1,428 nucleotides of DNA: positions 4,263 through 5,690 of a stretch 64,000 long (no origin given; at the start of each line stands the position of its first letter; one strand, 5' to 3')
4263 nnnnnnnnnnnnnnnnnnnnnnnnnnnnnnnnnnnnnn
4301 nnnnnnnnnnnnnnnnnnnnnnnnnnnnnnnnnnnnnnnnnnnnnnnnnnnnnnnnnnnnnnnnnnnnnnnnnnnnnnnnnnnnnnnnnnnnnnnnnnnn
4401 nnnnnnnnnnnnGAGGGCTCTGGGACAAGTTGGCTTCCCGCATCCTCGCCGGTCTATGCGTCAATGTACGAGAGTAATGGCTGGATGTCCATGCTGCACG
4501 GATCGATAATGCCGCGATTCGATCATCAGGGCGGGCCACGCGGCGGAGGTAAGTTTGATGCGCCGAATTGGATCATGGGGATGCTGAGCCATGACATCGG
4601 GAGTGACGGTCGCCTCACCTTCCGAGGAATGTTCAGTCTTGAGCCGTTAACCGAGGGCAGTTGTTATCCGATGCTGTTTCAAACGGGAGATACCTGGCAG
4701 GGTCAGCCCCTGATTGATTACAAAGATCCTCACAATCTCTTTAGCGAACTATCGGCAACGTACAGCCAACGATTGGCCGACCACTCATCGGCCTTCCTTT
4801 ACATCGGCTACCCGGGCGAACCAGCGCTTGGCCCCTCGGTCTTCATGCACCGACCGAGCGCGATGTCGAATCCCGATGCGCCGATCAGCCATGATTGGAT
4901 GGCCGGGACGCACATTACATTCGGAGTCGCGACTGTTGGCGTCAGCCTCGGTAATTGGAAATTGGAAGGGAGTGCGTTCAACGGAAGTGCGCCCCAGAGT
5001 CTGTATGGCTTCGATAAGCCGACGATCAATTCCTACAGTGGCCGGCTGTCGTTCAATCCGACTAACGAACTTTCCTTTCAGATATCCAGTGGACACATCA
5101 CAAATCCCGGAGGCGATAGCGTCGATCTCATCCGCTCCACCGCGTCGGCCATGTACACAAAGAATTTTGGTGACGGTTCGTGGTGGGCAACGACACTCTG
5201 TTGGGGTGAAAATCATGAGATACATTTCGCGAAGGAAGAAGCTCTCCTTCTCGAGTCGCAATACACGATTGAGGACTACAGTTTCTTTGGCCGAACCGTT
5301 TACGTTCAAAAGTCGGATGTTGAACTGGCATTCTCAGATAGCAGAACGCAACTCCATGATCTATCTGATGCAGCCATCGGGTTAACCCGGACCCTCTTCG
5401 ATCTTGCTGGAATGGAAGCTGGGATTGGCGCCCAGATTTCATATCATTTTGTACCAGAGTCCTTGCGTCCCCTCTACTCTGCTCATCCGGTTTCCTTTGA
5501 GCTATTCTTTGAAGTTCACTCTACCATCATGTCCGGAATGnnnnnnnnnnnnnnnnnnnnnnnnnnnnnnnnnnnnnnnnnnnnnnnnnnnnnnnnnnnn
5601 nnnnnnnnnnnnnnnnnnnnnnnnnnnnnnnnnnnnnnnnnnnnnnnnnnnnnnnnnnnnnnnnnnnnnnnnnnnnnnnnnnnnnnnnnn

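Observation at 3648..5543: Cupredoxin and beta-barrel ORFs share one frame, separated by a single in-frame TAG; the downstream barrel ORF lacks a signal peptide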

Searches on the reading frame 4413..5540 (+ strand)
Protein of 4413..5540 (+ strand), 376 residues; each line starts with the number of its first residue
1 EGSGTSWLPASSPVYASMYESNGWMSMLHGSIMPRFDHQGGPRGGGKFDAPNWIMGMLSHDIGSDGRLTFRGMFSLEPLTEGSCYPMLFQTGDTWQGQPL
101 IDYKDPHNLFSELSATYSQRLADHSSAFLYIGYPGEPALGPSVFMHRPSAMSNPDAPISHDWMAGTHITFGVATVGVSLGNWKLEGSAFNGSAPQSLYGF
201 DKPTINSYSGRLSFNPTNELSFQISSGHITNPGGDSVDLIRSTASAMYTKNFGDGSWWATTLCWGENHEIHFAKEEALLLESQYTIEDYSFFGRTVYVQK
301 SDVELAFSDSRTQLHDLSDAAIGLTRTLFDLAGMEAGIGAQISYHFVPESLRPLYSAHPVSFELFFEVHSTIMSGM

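Call 3: search_protein_families(library=pfam, proteins=[window:4413-5540:+], max_evalue=0.1)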
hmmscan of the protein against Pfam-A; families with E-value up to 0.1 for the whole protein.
window:4413-5540:+ (376 aa): 0 families

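Call 4: search_protein_families(library=ncbifam, proteins=[window:4413-5540:+], max_evalue=0.1)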
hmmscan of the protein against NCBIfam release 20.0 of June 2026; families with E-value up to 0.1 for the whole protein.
window:4413-5540:+ (376 aa): 0 families

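Call 5: find_homologous_proteins(query=window:4413-5540:+, max_evalue=0.001)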
Query window:4413-5540:+ (376 aa): 6620 proteins with E <= 0.001 among 8000 candidates; the best 120 are listed.
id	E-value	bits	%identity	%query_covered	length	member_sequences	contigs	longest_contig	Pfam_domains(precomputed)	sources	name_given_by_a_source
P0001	1.5e-239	813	100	93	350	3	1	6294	-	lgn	-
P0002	1.3e-190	651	74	99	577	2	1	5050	-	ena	-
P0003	1.9e-187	641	72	99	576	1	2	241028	-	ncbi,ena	-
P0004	3.4e-170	584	69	99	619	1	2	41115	-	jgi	jgi:hypothetical protein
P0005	3.4e-164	565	63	99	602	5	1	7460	-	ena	-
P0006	1.3e-158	546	62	99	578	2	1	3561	-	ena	-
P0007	4.4e-151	521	60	99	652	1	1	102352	-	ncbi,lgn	-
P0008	1.2e-149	517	59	99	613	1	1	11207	-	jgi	jgi:rusticyanin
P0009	1.3e-145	503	57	98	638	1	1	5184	-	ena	-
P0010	3.6e-145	502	57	99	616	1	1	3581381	-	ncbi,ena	-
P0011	9.3e-145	501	57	99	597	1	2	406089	-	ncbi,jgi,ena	jgi:hypothetical protein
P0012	1.8e-144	500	57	98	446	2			-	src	-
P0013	2.4e-144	499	58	99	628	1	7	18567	-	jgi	jgi:hypothetical protein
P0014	3.2e-136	472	56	98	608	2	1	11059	-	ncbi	-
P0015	7.2e-129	448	54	98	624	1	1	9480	-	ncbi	-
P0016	4.7e-121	422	52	95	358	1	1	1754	PF07642.18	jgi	jgi:hypothetical protein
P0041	1.1e-101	359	47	99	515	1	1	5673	PF19335.6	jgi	jgi:hypothetical protein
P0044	6.4e-101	356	49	94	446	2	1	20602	PF19335.6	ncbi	-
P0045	7.4e-101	356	45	99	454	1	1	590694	-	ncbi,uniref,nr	ncbi:hypothetical protein KXQ82_11935 [Mucilaginibacter sp. HMF5004]|uniref:hypothetical protein n=1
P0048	2.5e-100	354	46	99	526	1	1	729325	PF19335.6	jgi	jgi:hypothetical protein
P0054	8.6e-100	353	46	99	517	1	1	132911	PF19335.6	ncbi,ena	-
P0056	1.4e-99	352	46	99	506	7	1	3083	PF19335.6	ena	-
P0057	1.7e-99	351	47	98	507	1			PF19335.6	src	-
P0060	3.5e-99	351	45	98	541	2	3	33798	PF19335.6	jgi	jgi:hypothetical protein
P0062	4.8e-99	350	46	98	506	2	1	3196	PF19335.6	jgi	jgi:hypothetical protein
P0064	6.4e-99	350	45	98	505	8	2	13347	PF19335.6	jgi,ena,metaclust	metaclust:\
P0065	7.4e-99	349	46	98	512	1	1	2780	PF19335.6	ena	-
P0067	8.9e-99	349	45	98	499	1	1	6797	PF19335.6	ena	-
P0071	1.1e-98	349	48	98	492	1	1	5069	PF19335.6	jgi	jgi:Heavy metal binding domain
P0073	1.1e-98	349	45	99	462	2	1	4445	PF19335.6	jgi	jgi:hypothetical protein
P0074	1.5e-98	348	45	98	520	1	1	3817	PF19335.6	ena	-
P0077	1.8e-98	348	46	98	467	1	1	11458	PF19335.6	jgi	-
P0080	2.2e-98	348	48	94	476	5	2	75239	PF19335.6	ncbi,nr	ncbi:MAG: hypothetical protein DLM52_12785 [Chthoniobacterales bacterium]|nr:MAG: hypothetical prote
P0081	2.3e-98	348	45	100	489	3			PF19335.6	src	-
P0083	2.5e-98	348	46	98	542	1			PF19335.6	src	-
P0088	4.0e-98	347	44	99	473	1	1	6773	PF19335.6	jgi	jgi:hypothetical protein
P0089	4.6e-98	347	46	99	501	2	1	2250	PF19335.6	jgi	jgi:hypothetical protein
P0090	5.3e-98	347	45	98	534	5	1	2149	PF19335.6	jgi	-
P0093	1.0e-97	346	45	99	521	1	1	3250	PF19335.6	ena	-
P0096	1.2e-97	345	46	98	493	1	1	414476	PF19335.6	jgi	jgi:Heavy metal binding domain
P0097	1.3e-97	345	46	99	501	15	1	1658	PF19335.6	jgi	jgi:hypothetical protein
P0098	1.6e-97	345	46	98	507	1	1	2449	PF19335.6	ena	-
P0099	1.7e-97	345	46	98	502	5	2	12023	PF19335.6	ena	-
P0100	2.0e-97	345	46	99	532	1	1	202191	PF19335.6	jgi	jgi:hypothetical protein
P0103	2.6e-97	344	45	98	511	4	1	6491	PF19335.6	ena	-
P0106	3.3e-97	344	45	98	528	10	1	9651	PF19335.6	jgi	jgi:Heavy metal binding domain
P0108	3.6e-97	344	46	99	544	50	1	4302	PF19335.6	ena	-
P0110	3.8e-97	344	43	99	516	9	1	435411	PF19335.6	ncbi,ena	-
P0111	4.0e-97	344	45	98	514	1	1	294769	PF19335.6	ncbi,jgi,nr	ncbi:MAG TPA: heavy metal-binding domain-containing protein [Chthoniobacterales bacterium]|jgi:hypot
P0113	4.5e-97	344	46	99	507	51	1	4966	PF19335.6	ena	-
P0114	5.2e-97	343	46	99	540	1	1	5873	PF19335.6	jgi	-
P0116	7.6e-97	343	46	98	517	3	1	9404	PF19335.6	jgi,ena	-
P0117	8.2e-97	343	46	98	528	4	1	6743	PF19335.6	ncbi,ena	-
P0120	1.0e-96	342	47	93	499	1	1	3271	PF19335.6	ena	-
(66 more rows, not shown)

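Call 8: find_encoding_contigs(protein=P0001, flank=10000, max_places=6)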
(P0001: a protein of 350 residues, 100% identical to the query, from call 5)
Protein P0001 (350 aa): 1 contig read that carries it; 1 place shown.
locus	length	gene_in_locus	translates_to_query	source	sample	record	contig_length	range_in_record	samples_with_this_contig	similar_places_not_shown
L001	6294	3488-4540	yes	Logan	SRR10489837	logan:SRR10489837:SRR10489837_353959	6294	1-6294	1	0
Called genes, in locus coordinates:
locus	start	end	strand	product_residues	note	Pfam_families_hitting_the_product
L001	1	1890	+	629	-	?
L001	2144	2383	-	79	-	PF21748:UPF0150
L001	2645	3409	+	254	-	-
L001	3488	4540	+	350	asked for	-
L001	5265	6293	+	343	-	?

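Call 14: find_encoding_contigs(protein=P0003, flank=10000, max_places=2)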
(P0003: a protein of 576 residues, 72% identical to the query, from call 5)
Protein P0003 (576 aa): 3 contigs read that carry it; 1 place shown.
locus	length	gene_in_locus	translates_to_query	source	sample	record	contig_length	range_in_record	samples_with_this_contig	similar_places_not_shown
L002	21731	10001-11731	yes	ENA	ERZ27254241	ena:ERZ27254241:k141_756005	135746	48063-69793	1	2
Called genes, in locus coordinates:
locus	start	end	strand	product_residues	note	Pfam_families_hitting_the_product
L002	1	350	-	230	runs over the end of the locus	PF02463:SMC_N (weak), PF13191:AAA_16 (faint), PF00005:ABC_tran, PF13304:AAA_21 (faint)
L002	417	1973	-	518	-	PF13620:CarboxypepD_reg, PF00691:OmpA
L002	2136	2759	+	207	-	PF04542:Sigma70_r2, PF08281:Sigma70_r4_2, PF04545:Sigma70_r4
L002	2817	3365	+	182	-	-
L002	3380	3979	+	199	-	-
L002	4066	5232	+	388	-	PF00266:Aminotran_5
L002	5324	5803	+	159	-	PF00583:Acetyltransf_1, PF13673:Acetyltransf_10, PF13508:Acetyltransf_7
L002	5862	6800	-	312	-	PF02541:Ppx-GppA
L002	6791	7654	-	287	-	PF06325:PrmA, PF05175:MTS, PF13489:Methyltransf_23 (weak), PF03602:Cons_hypoth95 (weak), PF08241:Methyltransf_11 (faint), PF13649:Methyltransf_25 (weak), PF13847:Methyltransf_31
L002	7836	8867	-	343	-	PF04389:Peptidase_M28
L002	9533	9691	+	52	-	-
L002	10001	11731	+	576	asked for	-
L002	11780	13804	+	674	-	PF00122:E1-E2_ATPase, PF00702:Hydrolase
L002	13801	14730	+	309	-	-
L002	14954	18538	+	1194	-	PF02463:SMC_N, PF13175:AAA_15, PF13304:AAA_21 (weak), PF13555:AAA_29 (weak), PF06470:SMC_hinge, PF13304:AAA_21 (weak)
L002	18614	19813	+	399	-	PF18962:Por_Secre_tail (weak)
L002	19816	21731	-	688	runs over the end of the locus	PF02784:Orn_Arg_deC_N, PF17810:Arg_decarb_HB, PF17944:Arg_decarbox_C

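Call 15: find_encoding_contigs(protein=P0010, flank=10000, max_places=2)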
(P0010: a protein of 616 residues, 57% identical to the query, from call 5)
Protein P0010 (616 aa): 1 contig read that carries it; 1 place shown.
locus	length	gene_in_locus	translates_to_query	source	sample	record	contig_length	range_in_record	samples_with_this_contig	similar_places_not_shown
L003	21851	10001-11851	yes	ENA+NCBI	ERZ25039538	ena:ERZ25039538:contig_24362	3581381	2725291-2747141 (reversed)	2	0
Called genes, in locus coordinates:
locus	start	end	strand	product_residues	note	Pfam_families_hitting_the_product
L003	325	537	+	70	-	PF07505:DUF5131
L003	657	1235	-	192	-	-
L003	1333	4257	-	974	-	PF02739:5_3_exonuc_N, PF01367:5_3_exonuc, PF01612:DNA_pol_A_exo1, PF00476:DNA_pol_A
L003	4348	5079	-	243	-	PF07007:LprI (weak)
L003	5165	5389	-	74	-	PF04255:DUF433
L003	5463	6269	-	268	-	PF01790:LGT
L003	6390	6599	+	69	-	-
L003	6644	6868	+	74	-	-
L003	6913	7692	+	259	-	-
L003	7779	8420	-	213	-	PF10263:SprT-like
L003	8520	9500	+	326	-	-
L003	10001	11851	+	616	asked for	-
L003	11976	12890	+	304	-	PF00226:DnaJ, PF13174:TPR_6 (faint), PF13428:TPR_14 (faint), PF07719:TPR_2 (faint), PF00515:TPR_1 (faint), PF13424:TPR_12 (faint)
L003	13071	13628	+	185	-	PF05974:DUF892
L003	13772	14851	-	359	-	-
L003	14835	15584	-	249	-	-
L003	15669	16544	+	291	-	PF00160:Pro_isomerase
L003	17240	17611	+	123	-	PF01261:AP_endonuc_2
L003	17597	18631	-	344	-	-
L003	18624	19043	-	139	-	PF08281:Sigma70_r4_2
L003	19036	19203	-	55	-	-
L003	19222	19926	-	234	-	-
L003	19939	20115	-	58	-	-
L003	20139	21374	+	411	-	PF02784:Orn_Arg_deC_N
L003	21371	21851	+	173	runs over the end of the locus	PF17810:Arg_decarb_HB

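Call 16: find_encoding_contigs(protein=P0007, flank=10000, max_places=2)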
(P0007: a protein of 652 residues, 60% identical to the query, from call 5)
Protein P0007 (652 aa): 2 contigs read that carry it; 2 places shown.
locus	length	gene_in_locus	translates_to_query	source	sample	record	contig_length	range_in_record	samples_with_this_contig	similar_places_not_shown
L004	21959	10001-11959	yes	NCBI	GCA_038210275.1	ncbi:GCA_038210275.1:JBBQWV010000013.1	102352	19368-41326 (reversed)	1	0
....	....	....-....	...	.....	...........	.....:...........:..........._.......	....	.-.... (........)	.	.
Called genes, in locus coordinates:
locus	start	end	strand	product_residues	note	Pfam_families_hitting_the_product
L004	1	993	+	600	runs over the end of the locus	PF02113:Peptidase_S13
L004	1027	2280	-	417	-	PF07690:MFS_1, PF00083:Sugar_tr, PF07690:MFS_1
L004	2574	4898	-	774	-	PF01464:SLT, PF13542:HTH_Tnp_ISL3 (faint), PF23577:LysM_RLK (faint), PF01476:LysM, PF22310:NMB0315_dom_I (faint), PF23446:LysM1_NFP_LYK (faint), PF01476:LysM, PF23473:LysM3_LYK4_5 (weak), +1 more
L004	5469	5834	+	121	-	-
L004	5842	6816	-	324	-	PF00365:PFK, PF01513:NAD_kinase (faint)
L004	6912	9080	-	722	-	PF16586:DUF5060, PF18962:Por_Secre_tail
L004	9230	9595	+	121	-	-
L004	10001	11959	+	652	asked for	-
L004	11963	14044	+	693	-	PF00122:E1-E2_ATPase, PF00702:Hydrolase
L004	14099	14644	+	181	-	PF00403:HMA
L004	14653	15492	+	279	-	-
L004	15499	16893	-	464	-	PF00753:Lactamase_B, PF23023:Anti-Pycsar_Apyc1 (faint), PF12706:Lactamase_B_2, PF16661:Lactamase_B_6 (weak), PF10996:Beta-Casp, PF07521:RMMBL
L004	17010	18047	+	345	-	PF02698:DUF218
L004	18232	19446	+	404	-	PF02812:ELFV_dehydrog_N, PF00208:ELFV_dehydrog (weak), PF00670:AdoHcyase_NAD (faint), PF00208:ELFV_dehydrog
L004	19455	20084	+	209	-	-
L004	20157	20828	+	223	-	-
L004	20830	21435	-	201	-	PF00300:His_Phos_1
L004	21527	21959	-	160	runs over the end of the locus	PF04093:MreD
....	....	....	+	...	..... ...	-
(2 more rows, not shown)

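Call 30: predict_structure(alignment_id=A2)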
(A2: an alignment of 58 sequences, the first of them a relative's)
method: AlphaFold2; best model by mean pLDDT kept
length: 619 residues; sequences in the alignment: 58
mean_pLDDT: 84.8   pTM: 0.62
mean pLDDT of the five models: 84.8, 84.4, 83.6, 82.9, 82.5
residues with pLDDT >= 90: 376; 70-90: 150; 50-70: 38; < 50: 55
segments of 3 or more residues with pLDDT < 50: 12-20, 194-238
pLDDT, mean of each block of 10 residues (from residue 1): 63 42 87 96 92 92 96 85 94 97 95 88 67 94 93 94 90 86 85 49 35 32 28 39 59 90 90 95 95 92 89 91 89 89 89 89 89 90 88 93 76 78 92 87 84 94 94 91 93 93 96 93 97 96 94 92 97 95 98 95 96 91
secondary structure, 60 per line:
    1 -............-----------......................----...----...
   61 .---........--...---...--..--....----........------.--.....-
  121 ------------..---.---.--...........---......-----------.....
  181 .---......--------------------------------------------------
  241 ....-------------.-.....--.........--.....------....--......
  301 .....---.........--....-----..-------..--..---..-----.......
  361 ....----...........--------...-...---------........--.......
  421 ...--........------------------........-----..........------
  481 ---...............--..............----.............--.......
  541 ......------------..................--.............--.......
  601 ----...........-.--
elements in order: H2-13 E25-36 H37-46 E51-53 E58-61 E65-72 E81-83 E90-93 E98-105 E115-119 E145-155 E159-164 E176-181 H185-190 H241-244 E260-264 E267-275 E278-282 E289-292 E295-305 E309-317 H320-323 E354-364 E369-379 H404-411 E414-423 E426-433 E452-459 E465-474 E484-498 E501-514 E519-531 E534-546 E559-576 E579-591 H594-600 E605-615

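Call 38: find_encoding_contigs(protein=P0045, flank=8000, max_places=1)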
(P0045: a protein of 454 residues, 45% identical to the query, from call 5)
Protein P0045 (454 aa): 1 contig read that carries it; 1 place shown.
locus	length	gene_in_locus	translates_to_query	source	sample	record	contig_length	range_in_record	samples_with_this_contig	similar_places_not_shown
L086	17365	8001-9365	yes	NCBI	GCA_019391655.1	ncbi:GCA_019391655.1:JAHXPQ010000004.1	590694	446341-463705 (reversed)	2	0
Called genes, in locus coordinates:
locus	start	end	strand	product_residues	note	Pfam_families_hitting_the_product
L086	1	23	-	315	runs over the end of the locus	PF01145:Band_7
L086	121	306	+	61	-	PF04123:DUF373 (weak)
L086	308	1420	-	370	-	PF09587:PGA_cap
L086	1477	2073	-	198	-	PF00877:NLPC_P60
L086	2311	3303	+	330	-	PF00676:E1_dh, PF02775:TPP_enzyme_C (weak)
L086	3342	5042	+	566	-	PF00364:Biotin_lipoyl, PF25917:BSH_RND (faint), PF25973:BSH_CzcB (faint), PF25997:BSH_YhbJ (weak), PF26018:BSH_RND_rel (faint), PF00364:Biotin_lipoyl, PF02817:E3_binding, PF00198:2-oxoacid_dh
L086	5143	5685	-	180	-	-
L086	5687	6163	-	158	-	PF04542:Sigma70_r2, PF08281:Sigma70_r4_2, PF04545:Sigma70_r4 (weak)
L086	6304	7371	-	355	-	PF01063:Aminotran_4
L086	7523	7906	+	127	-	PF26622:DUF8199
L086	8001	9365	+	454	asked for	-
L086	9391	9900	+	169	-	PF11827:DUF3347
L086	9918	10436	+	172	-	PF00403:HMA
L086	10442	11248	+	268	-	-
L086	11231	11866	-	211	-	PF03588:Leu_Phe_trans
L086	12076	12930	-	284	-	PF02621:VitK2_biosynth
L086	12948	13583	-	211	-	PF01048:PNP_UDP_1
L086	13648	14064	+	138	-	PF01242:PTPS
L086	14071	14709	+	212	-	PF01227:GTP_cyclohydroI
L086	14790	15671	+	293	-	PF00698:Acyl_transf_1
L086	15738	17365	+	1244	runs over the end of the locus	PF00512:HisKA, PF02518:HATPase_c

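Call 39: find_encoding_contigs(protein=P0110, flank=8000, max_places=1)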
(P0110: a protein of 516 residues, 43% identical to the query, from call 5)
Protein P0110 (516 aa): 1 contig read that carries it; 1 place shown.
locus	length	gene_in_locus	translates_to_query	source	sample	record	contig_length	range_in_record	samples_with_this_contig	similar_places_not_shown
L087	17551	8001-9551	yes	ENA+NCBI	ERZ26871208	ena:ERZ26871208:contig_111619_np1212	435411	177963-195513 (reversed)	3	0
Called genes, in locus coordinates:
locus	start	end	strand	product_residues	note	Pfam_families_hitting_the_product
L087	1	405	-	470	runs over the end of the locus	PF13676:TIR_2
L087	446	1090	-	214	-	PF01569:PAP2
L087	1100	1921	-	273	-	PF01135:PCMT, PF01209:Ubie_methyltran, PF13489:Methyltransf_23, PF13847:Methyltransf_31, PF08241:Methyltransf_11, PF08242:Methyltransf_12, PF13649:Methyltransf_25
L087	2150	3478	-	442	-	PF06123:CreD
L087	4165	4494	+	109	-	-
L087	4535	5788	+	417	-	PF07690:MFS_1, PF00083:Sugar_tr, PF13347:MFS_2 (weak)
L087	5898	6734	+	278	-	PF01471:PG_binding_1 (weak)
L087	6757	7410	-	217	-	PF04989:RMNT_CmcI, PF13578:Methyltransf_24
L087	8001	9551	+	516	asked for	PF19335:HMBD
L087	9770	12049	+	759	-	PF00930:DPPIV_N (faint), PF26550:Tricorn_2nd (faint), PF26549:Tricorn_N, PF07676:PD40 (weak), PF20434:BD-FAE (weak), PF00326:Peptidase_S9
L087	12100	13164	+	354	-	PF03320:FBPase_glpX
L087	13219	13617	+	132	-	PF00030:Crystall, PF03995:Inhibitor_I36 (faint)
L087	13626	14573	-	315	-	PF01266:DAO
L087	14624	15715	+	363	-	PF04055:Radical_SAM, PF19288:CofH_C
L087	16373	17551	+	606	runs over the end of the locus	PF07244:POTRA, PF08479:POTRA_2 (faint), PF07244:POTRA, PF01103:Omp85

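Call 43: search_protein_families(library=pfam, proteins=[L004:9230-9595:+, L086:7523-7906:+, L004:14653-15492:+, L086:10442-11248:+, L002:13801-14730:+, L003:8520-9500:+, L002:9533-9691:+], max_evalue=0.01)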
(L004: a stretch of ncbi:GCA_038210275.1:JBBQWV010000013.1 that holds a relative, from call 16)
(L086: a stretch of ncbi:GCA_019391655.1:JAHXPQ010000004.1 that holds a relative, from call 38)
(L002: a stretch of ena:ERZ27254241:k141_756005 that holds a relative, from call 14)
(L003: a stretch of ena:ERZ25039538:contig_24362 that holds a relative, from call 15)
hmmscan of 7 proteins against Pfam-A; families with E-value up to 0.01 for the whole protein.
L004:9230-9595:+ (121 aa): 0 families

L086:7523-7906:+ (127 aa): 0 families

L004:14653-15492:+ (279 aa): 0 families

L086:10442-11248:+ (268 aa): 0 families

L002:13801-14730:+ (309 aa): 1 family
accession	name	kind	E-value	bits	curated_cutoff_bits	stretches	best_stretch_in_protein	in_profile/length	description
PF04893.22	Yip1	-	7.1e-05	23.2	28.6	1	113-303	3-170/173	Yip1 domain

L003:8520-9500:+ (326 aa): 2 families
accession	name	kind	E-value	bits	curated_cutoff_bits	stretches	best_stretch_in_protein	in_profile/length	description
PF18990.6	DUF5723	-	7.8e-05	23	26.8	0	61-154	58-149/376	Family of unknown function (DUF5723)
PF03349.22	Toluene_X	-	0.0027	16.7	29.7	0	25-152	25-112/421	Outer membrane protein transport protein (OMPP1/FadL/TodX)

L002:9533-9691:+ (52 aa): 0 families

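Call 46: search_protein_families(library=ncbifam, proteins=[L086:7523-7906:+, P0004, P0045, P0110, L004:14653-15492:+], max_evalue=0.01)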
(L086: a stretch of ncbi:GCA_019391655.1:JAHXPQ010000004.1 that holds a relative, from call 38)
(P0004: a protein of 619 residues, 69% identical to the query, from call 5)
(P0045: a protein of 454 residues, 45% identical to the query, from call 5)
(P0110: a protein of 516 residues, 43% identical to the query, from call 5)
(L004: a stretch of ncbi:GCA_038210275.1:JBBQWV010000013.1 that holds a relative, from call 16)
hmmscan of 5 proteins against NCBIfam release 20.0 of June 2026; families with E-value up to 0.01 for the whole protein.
L086:7523-7906:+ (127 aa): 1 family
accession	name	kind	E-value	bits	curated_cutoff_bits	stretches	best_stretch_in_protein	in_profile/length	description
NF047658.1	HYC_CC_PP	subfamily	2e-11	44.5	28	1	4-122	2-129/131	HYC_CC_PP family protein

P0004 (619 aa): 2 families
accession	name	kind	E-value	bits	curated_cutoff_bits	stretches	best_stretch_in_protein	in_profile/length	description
TIGR03095.1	rusti_cyanin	equivalog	1.7e-18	67.2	146.7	1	48-181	9-147/148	rusticyanin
TIGR02376.1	Cu_nitrite_red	equivalog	0.00062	19.2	296.3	1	89-181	59-144/326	copper-containing nitrite reductase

P0045 (454 aa): 0 families

P0110 (516 aa): 0 families

L004:14653-15492:+ (279 aa): 0 families
